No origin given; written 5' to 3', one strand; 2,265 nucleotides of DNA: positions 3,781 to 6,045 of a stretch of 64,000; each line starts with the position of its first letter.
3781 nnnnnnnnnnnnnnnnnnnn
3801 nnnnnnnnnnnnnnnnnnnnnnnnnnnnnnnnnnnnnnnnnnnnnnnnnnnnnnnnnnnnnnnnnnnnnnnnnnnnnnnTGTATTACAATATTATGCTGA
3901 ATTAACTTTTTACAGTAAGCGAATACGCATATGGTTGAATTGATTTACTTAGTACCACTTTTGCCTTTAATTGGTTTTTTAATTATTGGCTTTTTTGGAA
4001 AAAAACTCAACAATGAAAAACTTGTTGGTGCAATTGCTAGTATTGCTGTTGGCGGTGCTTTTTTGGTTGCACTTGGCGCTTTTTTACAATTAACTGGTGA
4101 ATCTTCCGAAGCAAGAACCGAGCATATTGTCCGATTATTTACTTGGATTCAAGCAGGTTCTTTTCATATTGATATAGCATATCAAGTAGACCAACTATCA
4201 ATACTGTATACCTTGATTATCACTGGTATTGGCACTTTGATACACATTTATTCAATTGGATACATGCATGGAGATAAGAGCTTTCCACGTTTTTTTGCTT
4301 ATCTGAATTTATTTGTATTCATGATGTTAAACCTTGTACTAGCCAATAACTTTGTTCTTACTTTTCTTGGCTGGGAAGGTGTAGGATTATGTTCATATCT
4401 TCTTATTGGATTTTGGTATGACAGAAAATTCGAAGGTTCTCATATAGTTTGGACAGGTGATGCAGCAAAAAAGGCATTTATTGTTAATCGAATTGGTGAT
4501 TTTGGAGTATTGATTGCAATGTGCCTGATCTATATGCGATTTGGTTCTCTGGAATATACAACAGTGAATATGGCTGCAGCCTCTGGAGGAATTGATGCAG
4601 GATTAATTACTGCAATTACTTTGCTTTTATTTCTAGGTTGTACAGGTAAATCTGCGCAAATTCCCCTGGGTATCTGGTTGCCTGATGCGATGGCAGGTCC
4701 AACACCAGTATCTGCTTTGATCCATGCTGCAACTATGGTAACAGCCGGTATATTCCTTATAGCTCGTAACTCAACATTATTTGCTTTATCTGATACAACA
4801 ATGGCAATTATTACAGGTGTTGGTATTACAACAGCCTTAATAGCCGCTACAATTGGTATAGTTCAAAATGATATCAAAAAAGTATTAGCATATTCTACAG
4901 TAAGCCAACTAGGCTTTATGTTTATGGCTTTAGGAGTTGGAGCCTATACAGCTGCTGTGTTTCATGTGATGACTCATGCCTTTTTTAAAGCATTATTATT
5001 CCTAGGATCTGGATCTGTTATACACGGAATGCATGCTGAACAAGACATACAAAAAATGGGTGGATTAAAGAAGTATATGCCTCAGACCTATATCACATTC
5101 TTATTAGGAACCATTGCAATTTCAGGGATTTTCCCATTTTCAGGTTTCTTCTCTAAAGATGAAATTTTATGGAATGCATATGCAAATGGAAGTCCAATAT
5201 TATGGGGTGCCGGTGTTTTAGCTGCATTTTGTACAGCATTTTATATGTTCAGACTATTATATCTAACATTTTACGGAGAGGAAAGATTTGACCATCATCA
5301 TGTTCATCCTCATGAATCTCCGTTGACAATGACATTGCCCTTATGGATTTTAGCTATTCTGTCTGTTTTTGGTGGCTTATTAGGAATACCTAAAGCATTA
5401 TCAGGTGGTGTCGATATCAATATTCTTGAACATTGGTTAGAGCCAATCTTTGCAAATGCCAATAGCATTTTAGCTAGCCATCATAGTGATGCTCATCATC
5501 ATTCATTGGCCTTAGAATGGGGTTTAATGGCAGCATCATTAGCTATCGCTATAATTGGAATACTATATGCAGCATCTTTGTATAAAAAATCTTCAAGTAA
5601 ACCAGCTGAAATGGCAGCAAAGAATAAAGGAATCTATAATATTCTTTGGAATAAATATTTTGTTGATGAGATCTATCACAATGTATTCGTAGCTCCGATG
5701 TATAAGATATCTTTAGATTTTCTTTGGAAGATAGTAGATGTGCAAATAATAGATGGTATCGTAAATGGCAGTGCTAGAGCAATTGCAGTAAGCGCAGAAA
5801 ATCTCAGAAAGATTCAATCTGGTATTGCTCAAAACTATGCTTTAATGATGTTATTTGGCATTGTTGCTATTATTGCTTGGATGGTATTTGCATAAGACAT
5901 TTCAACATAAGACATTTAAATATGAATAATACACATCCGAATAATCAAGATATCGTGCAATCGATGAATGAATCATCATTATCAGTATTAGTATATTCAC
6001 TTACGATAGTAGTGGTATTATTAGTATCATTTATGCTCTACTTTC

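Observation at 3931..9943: nuoL-nuoM-nuoN module interrupted by a DUF420 membrane protein and an unknown 86-aa ORF, with no nuoJ/nuoK upstream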

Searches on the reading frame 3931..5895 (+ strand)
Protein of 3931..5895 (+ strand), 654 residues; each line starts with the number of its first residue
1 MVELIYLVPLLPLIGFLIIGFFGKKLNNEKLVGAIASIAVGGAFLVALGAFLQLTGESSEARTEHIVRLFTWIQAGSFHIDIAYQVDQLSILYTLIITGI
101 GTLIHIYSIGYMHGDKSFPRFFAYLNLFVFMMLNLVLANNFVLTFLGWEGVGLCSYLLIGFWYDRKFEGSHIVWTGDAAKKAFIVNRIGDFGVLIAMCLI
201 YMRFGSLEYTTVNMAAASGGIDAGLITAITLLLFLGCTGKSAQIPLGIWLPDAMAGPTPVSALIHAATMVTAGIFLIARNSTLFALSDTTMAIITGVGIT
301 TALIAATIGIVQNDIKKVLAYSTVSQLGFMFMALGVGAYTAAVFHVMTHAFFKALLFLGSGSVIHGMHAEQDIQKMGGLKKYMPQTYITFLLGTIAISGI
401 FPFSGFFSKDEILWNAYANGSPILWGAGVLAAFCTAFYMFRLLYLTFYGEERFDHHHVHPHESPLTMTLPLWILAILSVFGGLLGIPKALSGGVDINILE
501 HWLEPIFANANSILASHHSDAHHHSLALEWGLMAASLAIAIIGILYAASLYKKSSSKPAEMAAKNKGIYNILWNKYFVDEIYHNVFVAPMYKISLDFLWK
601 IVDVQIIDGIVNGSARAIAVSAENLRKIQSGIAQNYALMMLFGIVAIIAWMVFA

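Call 3: search_protein_families(library=pfam, proteins=[window:3931-5895:+], max_evalue=0.01)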
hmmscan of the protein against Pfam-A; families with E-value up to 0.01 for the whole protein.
window:3931-5895:+ (654 aa): 3 families
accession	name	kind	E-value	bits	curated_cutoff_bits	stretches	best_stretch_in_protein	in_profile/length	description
PF00361.26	Proton_antipo_M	-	1e-78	265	21.5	1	138-433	1-292/294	NADH:quinone oxidoreductase/Mrp antiporter, TM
PF00662.26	Proton_antipo_N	-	8.1e-22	77.3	24.5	1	72-122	1-51/51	NADH-Ubiquinone oxidoreductase (complex I), chain 5 N-terminus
PF01010.25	Proton_antipo_C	-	2.3e-16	60.6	26.8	1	456-586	89-211/243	NADH-dehyrogenase subunit F, TMs, (complex I) C-terminus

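Call 7: search_protein_families(library=ncbifam, proteins=[window:3931-5895:+], max_evalue=0.01)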
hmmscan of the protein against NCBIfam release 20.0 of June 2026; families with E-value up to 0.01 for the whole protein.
window:3931-5895:+ (654 aa): 65 families (the best 25 are shown)
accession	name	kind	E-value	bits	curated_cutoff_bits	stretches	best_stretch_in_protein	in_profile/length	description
NF005141.0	PRK06590.1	equivalog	2.5e-229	763.3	556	1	3-653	3-611/615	NADH-quinone oxidoreductase subunit L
TIGR01974.1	NDH_I_L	subfamily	1.5e-227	757.5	407.5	1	4-652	2-630/630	NADH-quinone oxidoreductase subunit L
NF005626.0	PRK07376.1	equivalog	4e-175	583.9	963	2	3-452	6-459/675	NAD(P)H-quinone oxidoreductase subunit 5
NF040617.1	F420_dehyd_FpoL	exception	1.2e-128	430.7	1050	1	3-648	4-659/669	F420H2 dehydrogenase subunit FpoL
NF005633.0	PRK07390.1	subfamily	1.5e-90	304.5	676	1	4-653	8-608/613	NAD(P)H-quinone oxidoreductase subunit F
NF009288.0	PRK12648.1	equivalog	1.1e-89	301.7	1104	1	5-564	3-533/954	monovalent cation/H+ antiporter subunit A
NF009287.0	PRK12647.1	equivalog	2.8e-89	300.6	937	1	45-485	37-467/773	putative monovalent cation/H+ antiporter subunit A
NF009285.0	PRK12645.1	equivalog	2.7e-86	290.5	1028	1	4-632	3-631/804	Na+/H+ antiporter subunit A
TIGR01960.1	ndhF3_CO2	subfamily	2.9e-85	287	588.7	1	2-650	6-605/606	NAD(P)H dehydrogenase, subunit NdhF3 family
TIGR00940.1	2a6301s01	subfamily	6.6e-84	282.7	920.45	1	44-492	35-494/793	monovalent cation:proton antiporter subunit A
NF009290.0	PRK12650.1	equivalog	9.2e-78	262.1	980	1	37-566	29-541/966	DUF4040 family protein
NF005097.0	PRK06525.1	equivalog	2.9e-75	253.8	430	1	6-484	6-474/480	hydrogenase 4 subunit D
NF009289.0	PRK12649.1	equivalog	1.8e-73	248.2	1117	1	61-582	55-563/789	putative monovalent cation/H+ antiporter subunit A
NF009284.0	PRK12644.1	equivalog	7.1e-72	242.8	962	1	55-552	43-520/975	Na+/H+ antiporter subunit A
NF009286.0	PRK12646.1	equivalog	1.4e-70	238.8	1063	1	4-552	3-552/800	DUF4040 family protein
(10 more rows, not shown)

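Call 15: find_related_loci(query=window:3931-5892:+, collection=genome_contigs, flank=10000)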
Query window:3931-5892:+ (654 aa) in genome_contigs; peptide patterns used: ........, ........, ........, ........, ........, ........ (x = any residue, [..] = any of these).
599 stretches matched a pattern (row limit reached: there are more); 565 encode a relative of the query (tblastn E <= 1e-3); the best 80 are kept; 80 distinct loci.
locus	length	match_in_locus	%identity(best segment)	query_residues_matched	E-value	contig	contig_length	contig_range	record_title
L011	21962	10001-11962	98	1-654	0e+0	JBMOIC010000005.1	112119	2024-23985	MAG: Bacteroidota bacterium isolate Deming_bin.385 contig190, whole genome shotgun sequence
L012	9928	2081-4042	98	1-654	0e+0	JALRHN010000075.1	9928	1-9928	MAG: Candidatus Kapaibacterium sp. isolate MYJ.27 NODE_75_length_9928_cov_4.118161, whole genome shotgun sequence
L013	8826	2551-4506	85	1-654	0e+0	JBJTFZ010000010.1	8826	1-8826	MAG: bacterium isolate samp_4319_metabat2_58 samp_4319_86378, whole genome shotgun sequence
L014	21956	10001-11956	85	1-654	0e+0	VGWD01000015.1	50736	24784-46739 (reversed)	MAG: Ignavibacteria bacterium isolate K_Offshore_80m_m2_224 K_Offshore_80m_m2_224_Ga0194132_10001287, whole genome shotg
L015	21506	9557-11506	85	1-652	0e+0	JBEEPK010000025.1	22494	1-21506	MAG: Bacteroidota bacterium isolate dobsoncreek_2019_sw_WHONDRS-S19S_0087_F_bin.15 scaffold_202, whole genome shotgun se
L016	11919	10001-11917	86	1-641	0e+0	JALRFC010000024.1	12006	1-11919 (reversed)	MAG: Candidatus Kapaibacterium sp. isolate JZJ.24 NODE_24_length_12006_cov_2.218095, whole genome shotgun sequence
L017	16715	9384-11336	75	1-653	0e+0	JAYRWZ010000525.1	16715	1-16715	MAG: Chloroflexota bacterium isolate EBPR_ori4bin.19 k141_244654, whole genome shotgun sequence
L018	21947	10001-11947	76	1-651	0e+0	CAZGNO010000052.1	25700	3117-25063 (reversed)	MAG TPA_asm: uncultured Chitinophagaceae bacterium isolate SRP178908_co1_320 genome assembly, contig: NODE_1152_length_2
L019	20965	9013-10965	74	1-653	0e+0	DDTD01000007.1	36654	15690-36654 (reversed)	MAG TPA_asm: Ignavibacteria bacterium UBA2373 UBA2373_contig_12315, whole genome shotgun sequence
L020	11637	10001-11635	88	1-547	0e+0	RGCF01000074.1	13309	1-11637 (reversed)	MAG: Bacteroidetes bacterium isolate WB6_2A_118 contig_100_73, whole genome shotgun sequence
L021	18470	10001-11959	70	1-654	0e+0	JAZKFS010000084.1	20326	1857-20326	MAG: Bacteroidota bacterium isolate DC_RB_04_SPN110320-bin013 DCRB04SPN_B013_0_000000000084, whole genome shotgun sequen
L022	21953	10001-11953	69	1-653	0e+0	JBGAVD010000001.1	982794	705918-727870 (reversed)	MAG: Chlorobiota bacterium isolate MAG_MBR_H10.82 MBRH10-82_opera_contig_16, whole genome shotgun sequence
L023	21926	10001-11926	69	7-651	0e+0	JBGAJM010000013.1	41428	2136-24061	MAG: Candidatus Kapaibacterium sp. isolate MAG_AAO_H10.30 AAOH10-30_opera_contig_3511, whole genome shotgun sequence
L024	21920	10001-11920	69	7-649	0e+0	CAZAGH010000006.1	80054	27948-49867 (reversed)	MAG TPA_asm: uncultured Melioribacter sp. isolate SRP278252_co3_78 genome assembly, contig: NODE_300_length_80054_cov_12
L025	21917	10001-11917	70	7-648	0e+0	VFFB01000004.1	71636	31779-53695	MAG: Candidatus Kapaibacterium sp. isolate ZLKRG46 NODE_205_length_71636_cov_4.227859, whole genome shotgun sequence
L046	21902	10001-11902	63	15-652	0e+0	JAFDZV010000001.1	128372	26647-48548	MAG: Bacteroidetes bacterium isolate SZAS-92 BACT-TMP-15__1__length-128372, whole genome shotgun sequence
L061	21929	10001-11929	63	1-652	0e+0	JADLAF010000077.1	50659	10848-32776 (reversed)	MAG: Ignavibacteriaceae bacterium isolate SJ115 c_000000394102, whole genome shotgun sequence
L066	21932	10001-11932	60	1-654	0e+0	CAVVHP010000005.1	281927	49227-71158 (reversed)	MAG: uncultured Bacteroidetes bacterium isolate MFD02923.bin.3.6 genome assembly, contig: contig_20795, whole genome sho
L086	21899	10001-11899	61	15-652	0e+0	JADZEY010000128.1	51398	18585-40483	MAG: Armatimonadota bacterium isolate SJ842 c_000001744609, whole genome shotgun sequence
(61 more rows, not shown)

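Call 21: search_protein_families(library=pfam, proteins=[L061:13467-14849:+, L061:14854-15219:+, L066:14914-15279:+, L021:12060-12536:+, L046:11893-12651:+, L086:13692-14969:+, L018:14148-16025:+, L025:11954-12679:+, L025:12676-13170:+, L022:9494-9817:+], max_evalue=0.01)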
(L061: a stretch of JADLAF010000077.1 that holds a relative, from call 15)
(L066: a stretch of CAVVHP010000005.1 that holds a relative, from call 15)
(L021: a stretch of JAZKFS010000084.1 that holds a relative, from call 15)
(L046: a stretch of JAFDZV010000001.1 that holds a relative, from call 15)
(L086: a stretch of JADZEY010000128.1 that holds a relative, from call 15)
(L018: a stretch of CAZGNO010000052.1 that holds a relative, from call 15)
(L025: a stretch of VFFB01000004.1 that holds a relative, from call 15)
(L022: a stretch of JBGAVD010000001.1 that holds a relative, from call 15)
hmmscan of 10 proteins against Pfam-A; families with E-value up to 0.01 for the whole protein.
L061:13467-14849:+ (460 aa): 2 families
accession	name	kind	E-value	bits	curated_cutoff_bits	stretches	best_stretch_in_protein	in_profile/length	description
PF16980.11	CitMHS_2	-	1.1e-143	479.6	25.7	1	38-459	6-448/448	Putative citrate transport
PF03600.22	CitMHS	-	2.9e-10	40.2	31.9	2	54-374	23-316/336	Citrate transporter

L061:14854-15219:+ (121 aa): 0 families

L066:14914-15279:+ (121 aa): 0 families

L021:12060-12536:+ (158 aa): 2 families
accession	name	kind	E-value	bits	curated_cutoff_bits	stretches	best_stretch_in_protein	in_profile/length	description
PF12890.13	DHOase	-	0.00091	19.8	21.2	1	19-137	20-139/142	Dihydro-orotase-like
PF22121.2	MtxA_C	-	0.0032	18.1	27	1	25-100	5-80/81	Magnetotaxis protein MtxA, C-terminal domain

L046:11893-12651:+ (252 aa): 0 families

L086:13692-14969:+ (425 aa): 2 families
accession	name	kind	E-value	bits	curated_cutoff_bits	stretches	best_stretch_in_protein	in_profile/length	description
PF16980.11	CitMHS_2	-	1.7e-137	459.2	25.7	1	8-424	4-448/448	Putative citrate transport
PF03600.22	CitMHS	-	1.3e-11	44.6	31.9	1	98-344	75-322/336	Citrate transporter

L018:14148-16025:+ (625 aa): 1 family
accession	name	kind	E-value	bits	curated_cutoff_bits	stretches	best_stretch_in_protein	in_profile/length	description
PF18962.6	Por_Secre_tail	-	0.00012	22.8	27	1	562-615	23-73/75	Secretion system C-terminal sorting domain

L025:11954-12679:+ (241 aa): 1 family
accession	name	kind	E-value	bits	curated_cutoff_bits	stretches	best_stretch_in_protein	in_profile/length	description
PF02586.19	SRAP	-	5.2e-48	163.8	27.1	1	1-217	1-213/214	SOS response associated peptidase (SRAP)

L025:12676-13170:+ (164 aa): 4 families
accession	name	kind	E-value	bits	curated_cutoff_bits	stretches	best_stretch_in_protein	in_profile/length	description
PF00578.27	AhpC-TSA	-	6.6e-09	36.2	26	1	40-139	26-122/124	AhpC/TSA family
PF08534.16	Redoxin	-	9.1e-07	29.2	26.6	1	40-109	29-95/148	Redoxin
PF00085.26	Thioredoxin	-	0.00047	20.6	23.5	1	39-85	18-60/103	Thioredoxin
PF13905.12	Thioredoxin_8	-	0.0028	18.4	27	1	40-137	2-93/94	Thioredoxin-like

L022:9494-9817:+ (107 aa): 0 families

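Call 73: list_cluster_members(proteins=[window:3931-5892:+, window:5922-6494:+, window:6579-8177:+, window:8510-9940:+, window:57222-58982:-])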
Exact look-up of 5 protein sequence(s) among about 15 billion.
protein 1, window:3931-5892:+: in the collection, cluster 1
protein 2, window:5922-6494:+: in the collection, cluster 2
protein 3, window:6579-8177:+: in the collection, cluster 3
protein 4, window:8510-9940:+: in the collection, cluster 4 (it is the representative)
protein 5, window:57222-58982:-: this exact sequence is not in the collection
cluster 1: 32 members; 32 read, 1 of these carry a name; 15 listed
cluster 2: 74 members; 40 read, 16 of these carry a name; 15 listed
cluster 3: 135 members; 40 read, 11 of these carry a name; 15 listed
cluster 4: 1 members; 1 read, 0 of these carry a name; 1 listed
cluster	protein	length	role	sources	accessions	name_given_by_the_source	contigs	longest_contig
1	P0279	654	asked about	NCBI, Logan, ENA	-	-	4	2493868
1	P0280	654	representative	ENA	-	-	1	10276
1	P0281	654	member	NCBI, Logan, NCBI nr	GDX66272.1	NADH-quinone oxidoreductase subunit L [Chlorobiota bacterium]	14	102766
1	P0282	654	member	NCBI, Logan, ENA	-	-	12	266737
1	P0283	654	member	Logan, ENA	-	-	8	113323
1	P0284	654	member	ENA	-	-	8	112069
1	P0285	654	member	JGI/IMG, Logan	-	-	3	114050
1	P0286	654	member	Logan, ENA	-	-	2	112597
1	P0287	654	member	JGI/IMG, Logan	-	-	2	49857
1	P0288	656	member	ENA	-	-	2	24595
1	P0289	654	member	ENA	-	-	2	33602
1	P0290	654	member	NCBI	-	-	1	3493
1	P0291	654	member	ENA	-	-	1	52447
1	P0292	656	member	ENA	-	-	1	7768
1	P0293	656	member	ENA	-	-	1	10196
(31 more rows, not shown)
